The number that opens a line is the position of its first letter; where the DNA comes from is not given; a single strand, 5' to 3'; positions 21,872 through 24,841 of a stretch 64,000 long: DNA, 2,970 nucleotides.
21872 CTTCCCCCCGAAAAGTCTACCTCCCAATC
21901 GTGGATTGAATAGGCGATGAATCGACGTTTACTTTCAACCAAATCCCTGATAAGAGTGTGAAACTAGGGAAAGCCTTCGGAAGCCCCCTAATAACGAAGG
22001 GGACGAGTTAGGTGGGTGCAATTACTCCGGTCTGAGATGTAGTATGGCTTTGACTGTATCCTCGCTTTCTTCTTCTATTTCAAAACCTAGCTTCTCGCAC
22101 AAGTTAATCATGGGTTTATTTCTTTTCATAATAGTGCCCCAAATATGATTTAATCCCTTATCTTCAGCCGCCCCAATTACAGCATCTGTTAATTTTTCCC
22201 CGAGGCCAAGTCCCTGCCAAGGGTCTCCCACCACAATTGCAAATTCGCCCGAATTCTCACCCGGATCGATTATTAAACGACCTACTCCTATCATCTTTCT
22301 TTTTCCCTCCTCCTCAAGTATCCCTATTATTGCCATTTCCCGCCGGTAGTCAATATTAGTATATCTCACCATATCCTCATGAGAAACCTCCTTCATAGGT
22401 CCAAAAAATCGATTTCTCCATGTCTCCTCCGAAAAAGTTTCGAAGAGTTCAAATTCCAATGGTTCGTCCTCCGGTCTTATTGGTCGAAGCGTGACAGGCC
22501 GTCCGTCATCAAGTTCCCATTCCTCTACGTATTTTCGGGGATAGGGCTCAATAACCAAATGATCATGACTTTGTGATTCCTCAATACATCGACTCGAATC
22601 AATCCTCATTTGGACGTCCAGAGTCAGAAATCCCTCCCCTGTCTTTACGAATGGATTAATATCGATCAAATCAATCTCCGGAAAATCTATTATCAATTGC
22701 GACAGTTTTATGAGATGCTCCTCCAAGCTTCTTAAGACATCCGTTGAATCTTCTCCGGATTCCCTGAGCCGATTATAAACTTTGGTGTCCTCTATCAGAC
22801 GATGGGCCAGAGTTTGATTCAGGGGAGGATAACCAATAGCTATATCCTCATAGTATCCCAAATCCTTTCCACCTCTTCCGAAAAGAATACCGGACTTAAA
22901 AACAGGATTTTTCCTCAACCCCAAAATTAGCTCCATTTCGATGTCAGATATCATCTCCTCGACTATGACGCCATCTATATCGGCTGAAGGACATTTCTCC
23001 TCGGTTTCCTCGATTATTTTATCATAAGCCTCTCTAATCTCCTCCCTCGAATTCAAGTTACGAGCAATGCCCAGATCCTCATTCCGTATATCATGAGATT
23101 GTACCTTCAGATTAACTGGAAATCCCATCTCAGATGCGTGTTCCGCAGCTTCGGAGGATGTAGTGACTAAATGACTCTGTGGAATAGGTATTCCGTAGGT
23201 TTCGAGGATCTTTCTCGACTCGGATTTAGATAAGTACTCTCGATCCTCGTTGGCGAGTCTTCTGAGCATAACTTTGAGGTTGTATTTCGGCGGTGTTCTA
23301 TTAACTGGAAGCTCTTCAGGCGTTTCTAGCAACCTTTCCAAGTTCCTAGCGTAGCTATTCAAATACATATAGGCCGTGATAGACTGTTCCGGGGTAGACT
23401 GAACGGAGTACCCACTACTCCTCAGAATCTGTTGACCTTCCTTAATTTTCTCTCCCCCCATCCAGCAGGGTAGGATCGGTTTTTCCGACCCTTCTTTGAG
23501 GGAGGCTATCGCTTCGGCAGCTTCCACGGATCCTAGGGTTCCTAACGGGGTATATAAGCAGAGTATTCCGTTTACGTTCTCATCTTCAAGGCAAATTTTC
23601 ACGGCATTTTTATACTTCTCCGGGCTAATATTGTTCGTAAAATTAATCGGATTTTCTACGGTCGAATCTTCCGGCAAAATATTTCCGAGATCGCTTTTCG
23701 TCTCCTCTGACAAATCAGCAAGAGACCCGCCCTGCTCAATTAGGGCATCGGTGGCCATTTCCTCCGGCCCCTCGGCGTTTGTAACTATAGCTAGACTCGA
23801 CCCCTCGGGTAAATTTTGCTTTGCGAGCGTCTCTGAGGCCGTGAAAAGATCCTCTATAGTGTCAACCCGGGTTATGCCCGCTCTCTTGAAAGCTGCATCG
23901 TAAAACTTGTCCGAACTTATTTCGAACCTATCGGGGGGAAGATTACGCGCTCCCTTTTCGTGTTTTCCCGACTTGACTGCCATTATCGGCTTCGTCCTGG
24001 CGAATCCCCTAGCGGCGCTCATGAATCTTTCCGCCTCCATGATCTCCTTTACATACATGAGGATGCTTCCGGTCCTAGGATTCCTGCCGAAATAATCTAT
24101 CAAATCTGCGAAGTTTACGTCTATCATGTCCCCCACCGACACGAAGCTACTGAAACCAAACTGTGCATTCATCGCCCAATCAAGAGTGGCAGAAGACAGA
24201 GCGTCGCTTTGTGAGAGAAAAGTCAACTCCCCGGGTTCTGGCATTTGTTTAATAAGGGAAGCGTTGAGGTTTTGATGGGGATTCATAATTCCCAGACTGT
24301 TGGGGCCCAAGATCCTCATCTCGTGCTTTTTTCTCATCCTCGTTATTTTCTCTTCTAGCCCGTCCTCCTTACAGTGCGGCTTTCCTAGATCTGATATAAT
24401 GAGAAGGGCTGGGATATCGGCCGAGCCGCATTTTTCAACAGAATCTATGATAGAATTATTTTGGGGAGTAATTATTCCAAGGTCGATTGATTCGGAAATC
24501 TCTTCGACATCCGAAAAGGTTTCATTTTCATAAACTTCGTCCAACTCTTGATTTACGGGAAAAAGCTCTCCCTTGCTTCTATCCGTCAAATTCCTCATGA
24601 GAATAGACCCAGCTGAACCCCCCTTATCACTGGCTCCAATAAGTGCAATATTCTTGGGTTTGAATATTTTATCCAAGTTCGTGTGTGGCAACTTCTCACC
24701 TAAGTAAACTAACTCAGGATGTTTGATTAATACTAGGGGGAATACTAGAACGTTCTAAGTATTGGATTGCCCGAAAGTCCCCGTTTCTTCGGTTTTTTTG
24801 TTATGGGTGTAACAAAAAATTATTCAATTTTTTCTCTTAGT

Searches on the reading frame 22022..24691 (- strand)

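Call 78: search_protein_families(library=pfam, proteins=[window:22022-24691:-], max_evalue=0.000001)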
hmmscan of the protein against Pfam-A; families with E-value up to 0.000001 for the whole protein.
window:22022-24691:- (889 aa): 5 families
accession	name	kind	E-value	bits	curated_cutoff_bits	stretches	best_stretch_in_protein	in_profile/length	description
PF13549.11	ATP-grasp_5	-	3.9e-58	196.9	27.6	1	480-697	3-221/221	ATP-grasp domain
PF13607.11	Succ_CoA_lig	-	6.3e-39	133.3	27.4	1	153-289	1-138/138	Succinyl-CoA ligase like flavodoxin domain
PF13302.13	Acetyltransf_3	-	7.5e-13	49.8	25.4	1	733-871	2-138/138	Acetyltransferase (GNAT) domain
PF13380.12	CoA_binding_2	-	1.1e-11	45.6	22.8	1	13-137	1-115/116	CoA binding domain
PF00583.31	Acetyltransf_1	-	6e-11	43.1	20.7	1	768-870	14-116/116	Acetyltransferase (GNAT) family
